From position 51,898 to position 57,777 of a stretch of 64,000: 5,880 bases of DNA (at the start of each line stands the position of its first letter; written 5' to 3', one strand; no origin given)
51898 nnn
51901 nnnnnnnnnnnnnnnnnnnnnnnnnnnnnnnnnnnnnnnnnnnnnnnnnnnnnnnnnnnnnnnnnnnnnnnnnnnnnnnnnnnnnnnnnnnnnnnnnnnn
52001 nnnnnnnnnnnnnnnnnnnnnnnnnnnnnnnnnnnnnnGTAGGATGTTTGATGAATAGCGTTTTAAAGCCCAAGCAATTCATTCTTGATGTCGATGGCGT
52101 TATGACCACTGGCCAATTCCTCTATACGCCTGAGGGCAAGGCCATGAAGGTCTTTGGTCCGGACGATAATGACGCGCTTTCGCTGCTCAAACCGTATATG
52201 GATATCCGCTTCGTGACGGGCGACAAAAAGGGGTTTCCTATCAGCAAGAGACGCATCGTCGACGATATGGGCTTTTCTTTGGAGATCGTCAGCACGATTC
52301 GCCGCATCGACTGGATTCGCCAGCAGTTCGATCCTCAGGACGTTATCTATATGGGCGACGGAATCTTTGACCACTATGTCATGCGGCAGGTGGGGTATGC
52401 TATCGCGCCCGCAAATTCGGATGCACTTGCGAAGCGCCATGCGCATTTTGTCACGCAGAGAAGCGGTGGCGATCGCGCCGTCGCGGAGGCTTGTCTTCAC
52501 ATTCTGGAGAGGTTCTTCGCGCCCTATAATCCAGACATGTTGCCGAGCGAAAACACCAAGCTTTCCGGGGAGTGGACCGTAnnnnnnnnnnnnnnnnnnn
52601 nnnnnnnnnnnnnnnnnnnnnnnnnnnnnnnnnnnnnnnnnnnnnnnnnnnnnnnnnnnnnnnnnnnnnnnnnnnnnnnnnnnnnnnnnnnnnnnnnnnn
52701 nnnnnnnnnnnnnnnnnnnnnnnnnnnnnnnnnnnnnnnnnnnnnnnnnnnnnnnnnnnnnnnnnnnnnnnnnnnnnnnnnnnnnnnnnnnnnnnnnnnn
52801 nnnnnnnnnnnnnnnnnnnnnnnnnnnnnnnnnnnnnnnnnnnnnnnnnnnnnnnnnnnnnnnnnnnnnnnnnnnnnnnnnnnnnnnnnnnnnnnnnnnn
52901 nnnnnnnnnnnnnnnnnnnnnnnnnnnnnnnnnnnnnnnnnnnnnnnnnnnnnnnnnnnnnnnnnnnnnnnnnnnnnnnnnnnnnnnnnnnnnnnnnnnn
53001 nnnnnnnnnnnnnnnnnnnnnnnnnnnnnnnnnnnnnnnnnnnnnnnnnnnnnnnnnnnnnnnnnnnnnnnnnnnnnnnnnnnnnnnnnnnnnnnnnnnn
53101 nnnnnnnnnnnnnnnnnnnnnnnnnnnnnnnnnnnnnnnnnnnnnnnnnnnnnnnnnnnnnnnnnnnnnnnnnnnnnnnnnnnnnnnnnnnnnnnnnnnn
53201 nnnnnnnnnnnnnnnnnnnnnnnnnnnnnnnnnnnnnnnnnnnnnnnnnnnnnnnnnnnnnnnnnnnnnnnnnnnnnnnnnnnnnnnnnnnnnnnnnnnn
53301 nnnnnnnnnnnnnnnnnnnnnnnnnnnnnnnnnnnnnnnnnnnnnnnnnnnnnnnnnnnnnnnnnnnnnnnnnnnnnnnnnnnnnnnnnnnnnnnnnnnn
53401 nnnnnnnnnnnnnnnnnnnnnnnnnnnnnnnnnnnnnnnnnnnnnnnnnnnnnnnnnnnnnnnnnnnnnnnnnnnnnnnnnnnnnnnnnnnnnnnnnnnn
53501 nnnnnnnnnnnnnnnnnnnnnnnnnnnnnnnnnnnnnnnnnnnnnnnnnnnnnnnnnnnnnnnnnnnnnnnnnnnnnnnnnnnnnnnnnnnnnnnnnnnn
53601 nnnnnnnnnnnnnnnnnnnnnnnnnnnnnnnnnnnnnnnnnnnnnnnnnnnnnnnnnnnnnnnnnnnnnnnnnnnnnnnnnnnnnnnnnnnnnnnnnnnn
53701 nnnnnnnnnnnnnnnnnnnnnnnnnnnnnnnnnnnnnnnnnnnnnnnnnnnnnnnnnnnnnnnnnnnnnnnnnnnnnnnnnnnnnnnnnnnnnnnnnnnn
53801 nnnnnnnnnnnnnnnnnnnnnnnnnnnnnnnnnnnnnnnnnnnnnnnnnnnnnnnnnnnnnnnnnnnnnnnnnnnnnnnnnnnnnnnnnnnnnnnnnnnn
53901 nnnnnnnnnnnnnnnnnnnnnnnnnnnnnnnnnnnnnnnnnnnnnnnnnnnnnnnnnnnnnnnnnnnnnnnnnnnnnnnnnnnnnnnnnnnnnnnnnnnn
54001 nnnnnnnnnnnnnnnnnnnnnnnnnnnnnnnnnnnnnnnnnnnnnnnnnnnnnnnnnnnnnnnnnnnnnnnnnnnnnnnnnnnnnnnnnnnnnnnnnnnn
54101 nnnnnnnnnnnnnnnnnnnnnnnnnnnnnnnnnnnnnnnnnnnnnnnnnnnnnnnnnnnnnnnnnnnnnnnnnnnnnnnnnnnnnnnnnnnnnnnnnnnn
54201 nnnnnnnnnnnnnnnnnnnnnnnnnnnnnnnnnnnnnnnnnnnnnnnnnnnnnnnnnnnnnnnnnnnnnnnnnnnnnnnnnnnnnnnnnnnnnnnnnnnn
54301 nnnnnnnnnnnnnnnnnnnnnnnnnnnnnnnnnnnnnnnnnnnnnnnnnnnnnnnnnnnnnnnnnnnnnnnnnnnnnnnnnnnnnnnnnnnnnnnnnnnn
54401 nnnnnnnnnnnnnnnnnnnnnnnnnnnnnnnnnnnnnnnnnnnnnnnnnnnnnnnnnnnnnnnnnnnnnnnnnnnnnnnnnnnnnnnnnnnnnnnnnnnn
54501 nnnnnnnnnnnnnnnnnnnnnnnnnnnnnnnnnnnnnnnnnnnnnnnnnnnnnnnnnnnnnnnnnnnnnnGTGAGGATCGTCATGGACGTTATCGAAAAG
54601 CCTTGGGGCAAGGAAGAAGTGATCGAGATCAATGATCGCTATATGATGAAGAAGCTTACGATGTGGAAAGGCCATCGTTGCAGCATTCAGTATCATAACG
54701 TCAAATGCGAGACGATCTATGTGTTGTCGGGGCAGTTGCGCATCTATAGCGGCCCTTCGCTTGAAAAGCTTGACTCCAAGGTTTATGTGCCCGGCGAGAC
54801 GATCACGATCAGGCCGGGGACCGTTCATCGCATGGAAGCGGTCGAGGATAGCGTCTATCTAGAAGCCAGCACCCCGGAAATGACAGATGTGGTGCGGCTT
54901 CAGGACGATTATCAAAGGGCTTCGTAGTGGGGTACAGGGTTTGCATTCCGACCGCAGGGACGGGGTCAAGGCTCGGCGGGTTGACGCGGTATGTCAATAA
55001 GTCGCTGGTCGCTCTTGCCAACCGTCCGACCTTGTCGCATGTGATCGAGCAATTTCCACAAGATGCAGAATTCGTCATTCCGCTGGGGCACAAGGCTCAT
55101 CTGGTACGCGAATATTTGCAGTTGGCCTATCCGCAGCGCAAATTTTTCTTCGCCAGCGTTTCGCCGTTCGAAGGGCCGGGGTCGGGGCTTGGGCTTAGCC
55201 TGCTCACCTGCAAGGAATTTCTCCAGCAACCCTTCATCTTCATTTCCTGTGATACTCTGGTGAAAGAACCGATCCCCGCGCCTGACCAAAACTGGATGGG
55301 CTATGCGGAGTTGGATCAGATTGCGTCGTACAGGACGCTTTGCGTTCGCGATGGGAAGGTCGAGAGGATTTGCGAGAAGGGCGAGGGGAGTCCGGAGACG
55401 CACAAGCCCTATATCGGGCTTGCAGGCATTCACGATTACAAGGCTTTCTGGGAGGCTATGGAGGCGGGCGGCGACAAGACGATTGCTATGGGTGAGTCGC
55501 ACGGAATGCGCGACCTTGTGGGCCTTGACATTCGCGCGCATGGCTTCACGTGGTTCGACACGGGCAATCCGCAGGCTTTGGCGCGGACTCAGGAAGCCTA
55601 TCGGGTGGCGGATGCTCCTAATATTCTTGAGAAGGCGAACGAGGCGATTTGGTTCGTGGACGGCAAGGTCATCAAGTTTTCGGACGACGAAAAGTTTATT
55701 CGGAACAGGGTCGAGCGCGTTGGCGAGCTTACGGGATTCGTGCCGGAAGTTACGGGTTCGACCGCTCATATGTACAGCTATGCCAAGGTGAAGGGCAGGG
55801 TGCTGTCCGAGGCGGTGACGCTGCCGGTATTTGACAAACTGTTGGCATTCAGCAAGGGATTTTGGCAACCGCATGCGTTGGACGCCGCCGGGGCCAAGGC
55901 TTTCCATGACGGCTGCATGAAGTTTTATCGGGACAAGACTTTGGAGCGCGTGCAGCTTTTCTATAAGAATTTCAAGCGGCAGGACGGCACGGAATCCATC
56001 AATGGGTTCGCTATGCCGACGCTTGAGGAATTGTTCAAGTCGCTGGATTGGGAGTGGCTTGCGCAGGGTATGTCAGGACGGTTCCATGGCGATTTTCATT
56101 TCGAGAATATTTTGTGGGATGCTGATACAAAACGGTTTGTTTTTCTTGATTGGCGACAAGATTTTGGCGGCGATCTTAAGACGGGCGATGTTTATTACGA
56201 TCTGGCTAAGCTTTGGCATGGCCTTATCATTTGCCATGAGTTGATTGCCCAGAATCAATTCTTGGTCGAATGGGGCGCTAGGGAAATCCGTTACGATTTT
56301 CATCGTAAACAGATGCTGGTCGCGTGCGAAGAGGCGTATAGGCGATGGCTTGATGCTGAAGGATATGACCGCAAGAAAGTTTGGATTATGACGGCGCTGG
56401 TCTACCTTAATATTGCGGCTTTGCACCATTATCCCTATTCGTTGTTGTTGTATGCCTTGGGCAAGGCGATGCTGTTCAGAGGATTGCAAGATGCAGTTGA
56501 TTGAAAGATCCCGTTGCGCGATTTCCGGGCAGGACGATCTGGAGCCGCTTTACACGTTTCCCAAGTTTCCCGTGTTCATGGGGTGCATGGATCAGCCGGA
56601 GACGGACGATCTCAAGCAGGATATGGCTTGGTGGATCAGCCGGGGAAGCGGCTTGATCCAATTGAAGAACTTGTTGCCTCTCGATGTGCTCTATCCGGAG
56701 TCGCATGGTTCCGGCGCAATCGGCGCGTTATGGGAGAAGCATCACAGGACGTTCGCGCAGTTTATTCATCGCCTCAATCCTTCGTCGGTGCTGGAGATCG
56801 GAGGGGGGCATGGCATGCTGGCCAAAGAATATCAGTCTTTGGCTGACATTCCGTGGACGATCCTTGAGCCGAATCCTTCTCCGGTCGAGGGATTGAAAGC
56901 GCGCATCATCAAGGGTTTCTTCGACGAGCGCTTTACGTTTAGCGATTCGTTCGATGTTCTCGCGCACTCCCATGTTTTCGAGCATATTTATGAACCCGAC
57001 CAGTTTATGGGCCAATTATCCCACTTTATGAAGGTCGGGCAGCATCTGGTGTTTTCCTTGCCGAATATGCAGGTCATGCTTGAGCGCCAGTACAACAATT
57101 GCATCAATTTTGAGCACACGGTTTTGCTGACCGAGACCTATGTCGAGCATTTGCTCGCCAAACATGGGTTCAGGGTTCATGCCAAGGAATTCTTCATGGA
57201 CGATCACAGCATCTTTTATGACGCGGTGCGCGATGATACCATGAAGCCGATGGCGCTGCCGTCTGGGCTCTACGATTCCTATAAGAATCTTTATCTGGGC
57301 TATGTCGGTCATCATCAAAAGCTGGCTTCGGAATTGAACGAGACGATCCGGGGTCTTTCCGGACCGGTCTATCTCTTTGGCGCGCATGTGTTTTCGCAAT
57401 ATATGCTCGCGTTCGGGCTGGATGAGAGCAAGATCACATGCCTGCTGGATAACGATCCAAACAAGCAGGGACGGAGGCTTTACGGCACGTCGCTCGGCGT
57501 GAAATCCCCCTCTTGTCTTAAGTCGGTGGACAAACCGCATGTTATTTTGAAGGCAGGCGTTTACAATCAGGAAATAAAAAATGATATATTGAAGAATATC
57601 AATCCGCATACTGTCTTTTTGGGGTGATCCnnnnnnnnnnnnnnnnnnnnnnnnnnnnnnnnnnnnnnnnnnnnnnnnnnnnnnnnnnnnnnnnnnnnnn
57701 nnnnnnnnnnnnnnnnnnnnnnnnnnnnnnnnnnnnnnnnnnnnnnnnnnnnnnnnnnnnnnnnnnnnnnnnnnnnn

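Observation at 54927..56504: Fused nucleotidyltransferase / APH-like kinase, a one-polypeptide route from free substrate to NDP-activated donor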

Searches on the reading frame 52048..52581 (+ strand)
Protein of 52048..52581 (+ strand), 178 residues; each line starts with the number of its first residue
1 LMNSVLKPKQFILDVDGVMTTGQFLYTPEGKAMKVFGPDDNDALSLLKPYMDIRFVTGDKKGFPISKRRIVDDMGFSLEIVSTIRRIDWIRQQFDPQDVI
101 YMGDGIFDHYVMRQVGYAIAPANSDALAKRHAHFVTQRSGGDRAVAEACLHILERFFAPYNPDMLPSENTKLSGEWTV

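Call 6: search_protein_families(library=pfam, proteins=[window:52048-52581:+], max_evalue=0.01)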
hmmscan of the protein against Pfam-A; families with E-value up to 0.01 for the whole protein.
window:52048-52581:+ (178 aa): 1 family
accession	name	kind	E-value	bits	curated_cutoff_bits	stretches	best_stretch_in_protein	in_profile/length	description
PF08282.18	Hydrolase_3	-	0.00019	21.7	20.9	1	93-146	200-252/255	haloacid dehalogenase-like hydrolase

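Call 20: search_protein_families(library=ncbifam, proteins=[window:52048-52581:+], max_evalue=0.01)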
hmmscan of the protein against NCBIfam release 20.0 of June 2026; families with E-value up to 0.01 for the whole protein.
window:52048-52581:+ (178 aa): 7 families
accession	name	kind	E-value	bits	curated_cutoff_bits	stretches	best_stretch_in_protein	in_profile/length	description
TIGR01670.1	KdsC-phosphatas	subfamily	8.8e-18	64.7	106.95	1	11-151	4-147/154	3-deoxy-D-manno-octulosonate 8-phosphate phosphatase, YrbI family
NF007019.0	PRK09484.1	equivalog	1.1e-15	57.8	208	1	7-153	24-173/187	3-deoxy-manno-octulosonate-8-phosphatase KdsC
NF058599.1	KDN-9-PPhBT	equivalog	1.5e-13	51.2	180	1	8-153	2-150/152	3-deoxy-D-glycero-D-galacto-nonulopyranosonate 9-phosphatase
TIGR02726.1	phenyl_P_delta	equivalog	1.6e-10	41.4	281.95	1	9-153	8-155/169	phenylphosphate carboxylase subunit delta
NF002245.0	PRK01158.1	equivalog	1.9e-09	37.2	198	1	93-154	170-230/233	phosphoglycolate phosphatase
TIGR01487.1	Pglycolate_arch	equivalog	1.4e-05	25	122.75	1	94-142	161-209/215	phosphoglycolate phosphatase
TIGR00099.1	Cof-subfamily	subfamily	0.0013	18.4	137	1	92-145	200-252/256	Cof-type HAD-IIB family hydrolase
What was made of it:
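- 52048..52584 (+): KdsC/YrbI-like HAD phosphatase (178 aa), near-invariant partner of the fusion. TIGR01670 KdsC-phosphatase at 64.7 bits (below the cutoff of 107) and KDN-9-P phosphatase at 51 bits (call 20).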

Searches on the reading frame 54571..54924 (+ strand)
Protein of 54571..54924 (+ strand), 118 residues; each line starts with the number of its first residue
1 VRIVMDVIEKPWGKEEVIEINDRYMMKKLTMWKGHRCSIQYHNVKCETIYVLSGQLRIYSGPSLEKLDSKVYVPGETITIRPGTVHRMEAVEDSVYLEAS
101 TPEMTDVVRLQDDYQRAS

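Call 6: search_protein_families(library=pfam, proteins=[window:54571-54924:+], max_evalue=0.01)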
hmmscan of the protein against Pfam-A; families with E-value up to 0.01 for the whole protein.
window:54571-54924:+ (118 aa): 4 families
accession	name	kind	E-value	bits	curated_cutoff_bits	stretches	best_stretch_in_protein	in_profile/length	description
PF01050.24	MannoseP_isomer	-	9.1e-10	39.2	23.6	1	8-90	12-89/116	Mannose-6-phosphate isomerase C-terminal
PF07883.17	Cupin_2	-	4.4e-07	29.9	27.2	1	30-94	4-62/70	Cupin domain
PF05899.18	Cupin_3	-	0.0027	17.8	23.5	1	27-90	7-66/74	EutQ-like cupin domain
PF00190.28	Cupin_1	-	0.0047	16.9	22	1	38-93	47-104/151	Cupin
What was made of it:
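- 54571..54927 (+): 118-aa cupin of the type-II phosphomannose-isomerase kind; probable ketose-P/aldose-P isomerase. Pfam MannoseP_isomer PF01050 at 39.2 bits against a cutoff of 23.6 (call 6).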

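Call 20: search_protein_families(library=ncbifam, proteins=[window:54571-54924:+], max_evalue=0.01)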
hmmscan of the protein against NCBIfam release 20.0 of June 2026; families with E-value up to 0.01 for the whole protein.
window:54571-54924:+ (118 aa): 2 families
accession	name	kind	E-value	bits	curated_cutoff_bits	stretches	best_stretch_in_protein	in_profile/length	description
NF012004.0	PRK15460.1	equivalog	1.3e-08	34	859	1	8-116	369-477/478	mannose-1-phosphate guanyltransferase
TIGR01479.1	GMP_PMI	equivalog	3.5e-08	32.7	372.95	1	9-115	360-466/467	mannose-1-phosphate guanylyltransferase/mannose-6-phosphate isomerase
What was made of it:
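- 54571..54927 (+): Matches the C-terminal PMI region of GMP_PMI TIGR01479, residues 360-466 (call 20).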

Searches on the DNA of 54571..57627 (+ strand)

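Call 77: search_dna_similar(query=window:54571-57627:+, collection=ecoli_genomes, mode=distant, max_rows=10)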
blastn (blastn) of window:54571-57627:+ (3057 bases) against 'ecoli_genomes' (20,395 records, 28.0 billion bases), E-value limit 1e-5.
No match.
